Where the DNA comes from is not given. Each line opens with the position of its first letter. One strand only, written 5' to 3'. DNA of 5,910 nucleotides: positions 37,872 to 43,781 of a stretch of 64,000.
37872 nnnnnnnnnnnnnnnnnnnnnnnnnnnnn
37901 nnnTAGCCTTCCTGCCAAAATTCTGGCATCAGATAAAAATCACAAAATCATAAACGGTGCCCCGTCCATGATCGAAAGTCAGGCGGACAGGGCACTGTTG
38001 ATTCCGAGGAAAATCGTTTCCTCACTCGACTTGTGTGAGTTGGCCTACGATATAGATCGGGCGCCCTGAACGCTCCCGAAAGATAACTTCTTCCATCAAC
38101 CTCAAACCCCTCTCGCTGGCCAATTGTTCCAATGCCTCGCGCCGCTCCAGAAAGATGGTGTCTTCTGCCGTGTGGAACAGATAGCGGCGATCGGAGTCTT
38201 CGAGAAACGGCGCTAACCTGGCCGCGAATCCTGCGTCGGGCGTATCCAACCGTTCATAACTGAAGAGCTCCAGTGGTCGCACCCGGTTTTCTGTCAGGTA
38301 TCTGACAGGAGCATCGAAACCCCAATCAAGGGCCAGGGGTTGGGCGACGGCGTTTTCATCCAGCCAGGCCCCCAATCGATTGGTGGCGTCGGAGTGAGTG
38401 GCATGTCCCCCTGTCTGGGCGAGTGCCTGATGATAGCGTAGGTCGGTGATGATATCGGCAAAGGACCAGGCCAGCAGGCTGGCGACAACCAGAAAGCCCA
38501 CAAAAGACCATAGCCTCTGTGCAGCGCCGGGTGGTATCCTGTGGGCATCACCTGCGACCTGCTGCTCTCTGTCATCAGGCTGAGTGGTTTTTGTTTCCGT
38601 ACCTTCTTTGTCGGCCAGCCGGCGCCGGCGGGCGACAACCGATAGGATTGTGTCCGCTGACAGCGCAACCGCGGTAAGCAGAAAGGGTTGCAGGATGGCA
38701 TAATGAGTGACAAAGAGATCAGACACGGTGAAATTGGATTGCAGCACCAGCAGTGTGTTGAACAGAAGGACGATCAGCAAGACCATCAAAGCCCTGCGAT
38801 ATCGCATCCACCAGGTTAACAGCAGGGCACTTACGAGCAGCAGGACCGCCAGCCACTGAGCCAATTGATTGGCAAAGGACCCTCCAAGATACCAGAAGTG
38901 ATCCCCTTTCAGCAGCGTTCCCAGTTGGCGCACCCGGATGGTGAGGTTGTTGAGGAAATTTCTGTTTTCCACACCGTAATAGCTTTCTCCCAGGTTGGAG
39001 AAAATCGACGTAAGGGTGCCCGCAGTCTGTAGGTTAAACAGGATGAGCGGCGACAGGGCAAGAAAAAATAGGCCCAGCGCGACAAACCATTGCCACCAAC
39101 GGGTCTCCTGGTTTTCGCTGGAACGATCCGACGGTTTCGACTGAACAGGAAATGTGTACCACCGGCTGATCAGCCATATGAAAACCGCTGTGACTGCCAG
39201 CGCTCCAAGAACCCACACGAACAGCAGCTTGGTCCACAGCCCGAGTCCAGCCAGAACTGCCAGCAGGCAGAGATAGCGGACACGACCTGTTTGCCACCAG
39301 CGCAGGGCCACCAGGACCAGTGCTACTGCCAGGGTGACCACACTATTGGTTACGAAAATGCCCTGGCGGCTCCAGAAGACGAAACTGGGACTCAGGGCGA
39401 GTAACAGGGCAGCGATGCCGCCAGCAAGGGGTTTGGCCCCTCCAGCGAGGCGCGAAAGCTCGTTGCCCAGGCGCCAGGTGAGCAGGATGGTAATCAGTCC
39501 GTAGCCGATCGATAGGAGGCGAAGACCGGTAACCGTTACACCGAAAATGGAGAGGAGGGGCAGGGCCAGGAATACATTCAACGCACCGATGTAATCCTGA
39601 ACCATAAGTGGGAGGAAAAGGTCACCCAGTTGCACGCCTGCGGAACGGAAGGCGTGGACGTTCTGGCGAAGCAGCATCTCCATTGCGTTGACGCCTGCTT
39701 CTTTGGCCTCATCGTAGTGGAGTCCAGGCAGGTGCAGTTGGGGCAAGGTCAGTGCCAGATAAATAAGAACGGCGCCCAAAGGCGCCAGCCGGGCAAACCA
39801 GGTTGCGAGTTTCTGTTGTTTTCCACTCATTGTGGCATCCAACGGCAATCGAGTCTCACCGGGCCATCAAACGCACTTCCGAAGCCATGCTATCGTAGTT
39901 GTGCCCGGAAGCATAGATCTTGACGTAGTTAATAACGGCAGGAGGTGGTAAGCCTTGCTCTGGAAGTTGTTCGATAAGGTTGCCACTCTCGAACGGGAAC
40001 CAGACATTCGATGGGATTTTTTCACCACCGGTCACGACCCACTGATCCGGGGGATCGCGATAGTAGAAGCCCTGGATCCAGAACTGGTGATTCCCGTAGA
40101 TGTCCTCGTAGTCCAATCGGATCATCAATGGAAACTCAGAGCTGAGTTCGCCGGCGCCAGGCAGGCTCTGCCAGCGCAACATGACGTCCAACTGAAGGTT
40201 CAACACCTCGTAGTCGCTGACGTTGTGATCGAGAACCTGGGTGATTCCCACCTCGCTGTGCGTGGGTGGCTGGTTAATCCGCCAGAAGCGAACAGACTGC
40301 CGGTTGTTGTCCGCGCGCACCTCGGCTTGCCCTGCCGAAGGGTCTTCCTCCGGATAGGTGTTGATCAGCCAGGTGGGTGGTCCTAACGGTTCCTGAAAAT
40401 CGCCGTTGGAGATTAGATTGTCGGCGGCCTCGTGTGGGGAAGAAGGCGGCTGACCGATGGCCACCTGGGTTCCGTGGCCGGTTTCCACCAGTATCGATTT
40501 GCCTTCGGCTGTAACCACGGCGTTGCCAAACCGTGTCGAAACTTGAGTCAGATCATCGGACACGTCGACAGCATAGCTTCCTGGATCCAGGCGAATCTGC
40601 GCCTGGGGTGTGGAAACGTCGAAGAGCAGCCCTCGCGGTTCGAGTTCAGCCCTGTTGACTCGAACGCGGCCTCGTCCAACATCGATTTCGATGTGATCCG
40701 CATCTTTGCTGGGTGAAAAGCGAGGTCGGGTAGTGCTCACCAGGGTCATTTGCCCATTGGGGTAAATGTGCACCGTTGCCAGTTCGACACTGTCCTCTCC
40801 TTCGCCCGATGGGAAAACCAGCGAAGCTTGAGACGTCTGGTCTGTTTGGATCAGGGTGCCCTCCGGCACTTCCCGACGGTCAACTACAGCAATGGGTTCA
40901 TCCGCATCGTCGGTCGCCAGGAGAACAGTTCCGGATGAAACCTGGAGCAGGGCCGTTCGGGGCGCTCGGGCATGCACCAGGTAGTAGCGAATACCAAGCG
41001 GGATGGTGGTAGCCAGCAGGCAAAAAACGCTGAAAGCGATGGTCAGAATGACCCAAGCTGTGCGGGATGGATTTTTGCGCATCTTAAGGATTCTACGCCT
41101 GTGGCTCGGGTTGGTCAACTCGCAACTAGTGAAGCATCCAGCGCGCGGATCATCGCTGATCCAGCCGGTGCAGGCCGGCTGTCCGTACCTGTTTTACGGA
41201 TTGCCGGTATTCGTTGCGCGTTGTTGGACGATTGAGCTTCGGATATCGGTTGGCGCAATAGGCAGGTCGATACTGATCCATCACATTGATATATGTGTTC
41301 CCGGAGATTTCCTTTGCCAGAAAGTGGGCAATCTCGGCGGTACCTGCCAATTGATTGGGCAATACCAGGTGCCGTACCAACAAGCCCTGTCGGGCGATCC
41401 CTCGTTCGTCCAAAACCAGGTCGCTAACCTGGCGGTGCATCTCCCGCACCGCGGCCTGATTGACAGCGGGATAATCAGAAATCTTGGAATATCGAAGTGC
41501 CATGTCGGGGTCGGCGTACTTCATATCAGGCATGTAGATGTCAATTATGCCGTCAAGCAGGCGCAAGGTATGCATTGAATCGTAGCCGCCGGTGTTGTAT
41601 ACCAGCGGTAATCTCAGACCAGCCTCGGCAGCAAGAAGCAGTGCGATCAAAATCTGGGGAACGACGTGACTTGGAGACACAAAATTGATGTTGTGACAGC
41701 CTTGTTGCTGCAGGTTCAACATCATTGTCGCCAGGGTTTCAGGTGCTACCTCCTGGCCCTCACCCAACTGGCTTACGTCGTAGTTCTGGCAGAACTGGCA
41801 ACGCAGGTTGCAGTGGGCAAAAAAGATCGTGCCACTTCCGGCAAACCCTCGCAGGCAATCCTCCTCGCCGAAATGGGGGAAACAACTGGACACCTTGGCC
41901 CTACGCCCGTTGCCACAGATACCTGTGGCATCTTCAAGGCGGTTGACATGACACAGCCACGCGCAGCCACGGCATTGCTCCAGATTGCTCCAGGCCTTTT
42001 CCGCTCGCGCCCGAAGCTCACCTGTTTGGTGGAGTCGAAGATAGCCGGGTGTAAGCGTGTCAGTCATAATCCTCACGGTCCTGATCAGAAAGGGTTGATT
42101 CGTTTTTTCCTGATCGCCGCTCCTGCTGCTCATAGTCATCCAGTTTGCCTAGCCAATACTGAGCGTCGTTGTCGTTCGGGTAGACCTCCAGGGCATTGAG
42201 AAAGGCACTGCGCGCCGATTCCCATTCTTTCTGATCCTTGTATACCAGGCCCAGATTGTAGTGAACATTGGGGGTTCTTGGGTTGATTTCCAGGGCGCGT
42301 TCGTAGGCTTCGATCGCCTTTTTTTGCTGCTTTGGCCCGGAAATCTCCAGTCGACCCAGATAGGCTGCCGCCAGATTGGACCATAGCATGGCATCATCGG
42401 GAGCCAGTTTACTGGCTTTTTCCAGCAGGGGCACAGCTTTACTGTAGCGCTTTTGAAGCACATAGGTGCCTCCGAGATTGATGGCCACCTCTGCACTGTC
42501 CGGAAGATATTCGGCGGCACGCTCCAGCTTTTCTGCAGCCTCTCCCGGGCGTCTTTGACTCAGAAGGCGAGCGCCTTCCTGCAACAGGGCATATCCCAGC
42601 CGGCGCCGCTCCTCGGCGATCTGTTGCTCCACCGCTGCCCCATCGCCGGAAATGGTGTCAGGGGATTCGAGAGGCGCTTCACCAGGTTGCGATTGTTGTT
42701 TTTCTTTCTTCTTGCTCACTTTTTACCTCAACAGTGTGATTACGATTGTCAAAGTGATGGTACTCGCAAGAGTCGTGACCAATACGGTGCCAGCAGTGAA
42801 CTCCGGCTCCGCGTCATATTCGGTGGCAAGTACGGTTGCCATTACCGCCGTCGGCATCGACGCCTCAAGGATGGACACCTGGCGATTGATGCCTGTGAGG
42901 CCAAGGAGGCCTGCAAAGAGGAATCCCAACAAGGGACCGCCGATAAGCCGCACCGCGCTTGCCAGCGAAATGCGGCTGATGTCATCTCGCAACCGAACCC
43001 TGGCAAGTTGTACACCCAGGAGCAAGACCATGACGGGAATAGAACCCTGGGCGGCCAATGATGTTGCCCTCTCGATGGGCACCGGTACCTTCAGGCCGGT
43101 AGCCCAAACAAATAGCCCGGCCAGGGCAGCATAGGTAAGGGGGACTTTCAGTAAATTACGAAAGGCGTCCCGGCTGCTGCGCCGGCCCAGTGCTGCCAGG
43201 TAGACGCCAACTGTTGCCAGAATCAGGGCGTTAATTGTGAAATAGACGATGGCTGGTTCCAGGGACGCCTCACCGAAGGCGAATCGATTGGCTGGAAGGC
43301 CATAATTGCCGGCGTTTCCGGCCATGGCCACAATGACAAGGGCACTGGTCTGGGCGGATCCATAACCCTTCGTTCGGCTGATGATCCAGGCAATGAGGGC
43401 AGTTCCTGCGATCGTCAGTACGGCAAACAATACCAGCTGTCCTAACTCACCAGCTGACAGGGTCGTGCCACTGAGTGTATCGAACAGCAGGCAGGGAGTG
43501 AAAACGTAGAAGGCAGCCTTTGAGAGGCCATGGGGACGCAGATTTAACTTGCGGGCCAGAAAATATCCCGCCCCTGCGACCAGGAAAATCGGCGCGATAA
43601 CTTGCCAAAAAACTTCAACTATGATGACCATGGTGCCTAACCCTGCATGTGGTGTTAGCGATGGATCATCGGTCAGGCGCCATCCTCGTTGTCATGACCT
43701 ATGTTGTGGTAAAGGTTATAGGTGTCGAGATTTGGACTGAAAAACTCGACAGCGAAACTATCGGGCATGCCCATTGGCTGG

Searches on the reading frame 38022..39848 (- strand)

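Call 40: search_protein_families(library=pfam, proteins=[window:38022-39848:-], max_evalue=0.001)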
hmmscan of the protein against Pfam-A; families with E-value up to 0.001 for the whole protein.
window:38022-39848:- (608 aa): 1 family
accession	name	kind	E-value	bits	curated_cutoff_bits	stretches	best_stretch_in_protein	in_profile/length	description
PF13231.12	PMT_2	-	6.2e-07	30.2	26.1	1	99-224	14-132/160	Dolichyl-phosphate-mannose-protein mannosyltransferase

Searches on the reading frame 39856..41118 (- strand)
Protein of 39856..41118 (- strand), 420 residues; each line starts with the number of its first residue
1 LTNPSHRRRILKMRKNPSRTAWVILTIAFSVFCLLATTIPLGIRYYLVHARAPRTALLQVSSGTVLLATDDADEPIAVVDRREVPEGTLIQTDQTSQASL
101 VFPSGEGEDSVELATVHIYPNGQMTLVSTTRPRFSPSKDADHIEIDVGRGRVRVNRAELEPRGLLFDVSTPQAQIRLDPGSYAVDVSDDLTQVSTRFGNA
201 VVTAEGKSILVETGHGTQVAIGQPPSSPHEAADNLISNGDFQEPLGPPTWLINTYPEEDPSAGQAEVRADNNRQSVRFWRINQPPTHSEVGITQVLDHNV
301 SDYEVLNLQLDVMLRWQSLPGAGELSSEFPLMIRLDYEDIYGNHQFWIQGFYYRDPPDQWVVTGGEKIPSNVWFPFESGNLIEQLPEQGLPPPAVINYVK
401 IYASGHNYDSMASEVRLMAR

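Call 40: search_protein_families(library=pfam, proteins=[window:39856-41118:-], max_evalue=0.001)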
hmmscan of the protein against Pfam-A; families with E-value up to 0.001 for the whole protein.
window:39856-41118:- (420 aa): 1 family
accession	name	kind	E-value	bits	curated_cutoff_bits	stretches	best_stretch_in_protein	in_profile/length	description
PF04773.18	FecR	-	3.8e-05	24.5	24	1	115-199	12-95/97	FecR protein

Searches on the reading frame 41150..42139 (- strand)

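Call 40: search_protein_families(library=pfam, proteins=[window:41150-42139:-], max_evalue=0.001)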
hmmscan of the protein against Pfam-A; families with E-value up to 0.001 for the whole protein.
window:41150-42139:- (329 aa): 2 families
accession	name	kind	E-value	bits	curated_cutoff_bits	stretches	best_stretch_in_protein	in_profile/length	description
PF04055.27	Radical_SAM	-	1.7e-07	32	29.5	1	105-222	2-121/166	Radical SAM superfamily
PF13353.11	Fer4_12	-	0.00022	22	22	1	104-154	9-59/137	4Fe-4S single cluster domain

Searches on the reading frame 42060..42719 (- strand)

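Call 53: search_protein_families(library=pfam, proteins=[window:42060-42719:-], max_evalue=0.001)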
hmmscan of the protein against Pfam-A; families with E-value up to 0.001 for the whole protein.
window:42060-42719:- (219 aa): 21 families
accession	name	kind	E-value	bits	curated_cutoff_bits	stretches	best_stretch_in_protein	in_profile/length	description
PF13414.12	TPR_11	-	1.5e-21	76.2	26.8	3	131-163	9-41/42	TPR repeat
PF07719.23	TPR_2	-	8.4e-20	69.6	27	2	151-183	2-34/34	Tetratricopeptide repeat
PF14559.12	TPR_19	-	1e-17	64.6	25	2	52-115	1-64/68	Tetratricopeptide repeat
PF13432.12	TPR_16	-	1.2e-17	64.4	32.7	2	48-110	3-65/65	Tetratricopeptide repeat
PF00515.34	TPR_1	-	1.2e-16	60.1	27.8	2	151-183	2-34/34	Tetratricopeptide repeat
PF13428.12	TPR_14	-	5.6e-16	57.9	23.5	2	150-193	1-44/44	Tetratricopeptide repeat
PF13431.12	TPR_17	-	1.6e-14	53.3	24.4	1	138-170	1-33/34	Tetratricopeptide repeat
PF13424.12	TPR_12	-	1e-11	45.3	30.1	1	68-106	29-75/77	Tetratricopeptide repeat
PF13181.12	TPR_8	-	1.5e-11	43.9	25.7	0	76-109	1-34/34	Tetratricopeptide repeat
PF13371.12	TPR_9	-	2.2e-09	37.7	35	1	130-186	9-65/73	Tetratricopeptide repeat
PF13176.12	TPR_7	-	7.9e-09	35.4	27.9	0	153-186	2-35/36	Tetratricopeptide repeat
PF13174.12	TPR_6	-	4.9e-08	33.5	26.3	0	154-182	4-32/33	Tetratricopeptide repeat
PF23914.1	TPR_CcmH_CycH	-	8.3e-08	32.7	42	1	120-199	55-135/158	Cytochrome c-type biogenesis protein H TPR domain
PF12895.13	ANAPC3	-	1.7e-07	31.8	27.2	0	131-183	4-55/82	Anaphase-promoting complex, cyclosome, subunit 3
PF13374.12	TPR_10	-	5.4e-07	29.9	27.5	0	155-180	7-32/42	Tetratricopeptide repeat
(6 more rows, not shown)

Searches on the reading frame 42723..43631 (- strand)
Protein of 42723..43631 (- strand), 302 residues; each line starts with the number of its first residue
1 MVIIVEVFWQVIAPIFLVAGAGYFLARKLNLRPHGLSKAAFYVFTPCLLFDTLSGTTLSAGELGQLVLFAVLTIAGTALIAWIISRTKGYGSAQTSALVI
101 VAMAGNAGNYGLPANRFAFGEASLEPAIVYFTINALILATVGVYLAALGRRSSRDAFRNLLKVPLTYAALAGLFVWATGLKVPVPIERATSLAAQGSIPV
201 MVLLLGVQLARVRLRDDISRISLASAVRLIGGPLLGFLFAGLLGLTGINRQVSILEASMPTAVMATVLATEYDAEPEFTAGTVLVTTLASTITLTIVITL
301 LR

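Call 40: search_protein_families(library=pfam, proteins=[window:42723-43631:-], max_evalue=0.001)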
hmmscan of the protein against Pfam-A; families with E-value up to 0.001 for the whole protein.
window:42723-43631:- (302 aa): 1 family
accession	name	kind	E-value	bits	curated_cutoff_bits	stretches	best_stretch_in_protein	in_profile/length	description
PF03547.23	Mem_trans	-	9.6e-29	100.5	25.7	1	11-297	5-342/343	Membrane transport protein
